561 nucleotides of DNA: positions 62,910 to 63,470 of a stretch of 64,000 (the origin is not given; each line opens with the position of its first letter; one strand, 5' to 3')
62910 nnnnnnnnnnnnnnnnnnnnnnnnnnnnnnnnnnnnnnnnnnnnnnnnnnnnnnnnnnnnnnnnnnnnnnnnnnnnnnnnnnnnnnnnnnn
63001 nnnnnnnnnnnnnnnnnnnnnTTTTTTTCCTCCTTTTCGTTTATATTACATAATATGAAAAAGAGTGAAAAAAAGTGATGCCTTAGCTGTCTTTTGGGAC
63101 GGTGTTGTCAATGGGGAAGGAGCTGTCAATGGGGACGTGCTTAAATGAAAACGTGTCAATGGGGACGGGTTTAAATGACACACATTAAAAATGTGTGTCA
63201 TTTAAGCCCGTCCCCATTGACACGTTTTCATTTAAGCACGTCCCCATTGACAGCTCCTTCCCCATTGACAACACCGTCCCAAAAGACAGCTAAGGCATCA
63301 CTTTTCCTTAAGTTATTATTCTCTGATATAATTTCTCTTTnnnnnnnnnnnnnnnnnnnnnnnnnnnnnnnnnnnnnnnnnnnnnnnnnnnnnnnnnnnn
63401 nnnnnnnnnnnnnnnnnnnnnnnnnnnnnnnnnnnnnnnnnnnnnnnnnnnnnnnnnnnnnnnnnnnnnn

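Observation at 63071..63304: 234-bp almost perfect palindrome built from tandem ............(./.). units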

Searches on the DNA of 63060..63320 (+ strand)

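Call 39: search_dna_similar(query=window:63060-63320:+, collection=plasmids, mode=distant, max_evalue=1, max_rows=20)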
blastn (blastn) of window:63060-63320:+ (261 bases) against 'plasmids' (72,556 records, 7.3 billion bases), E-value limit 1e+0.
No match.
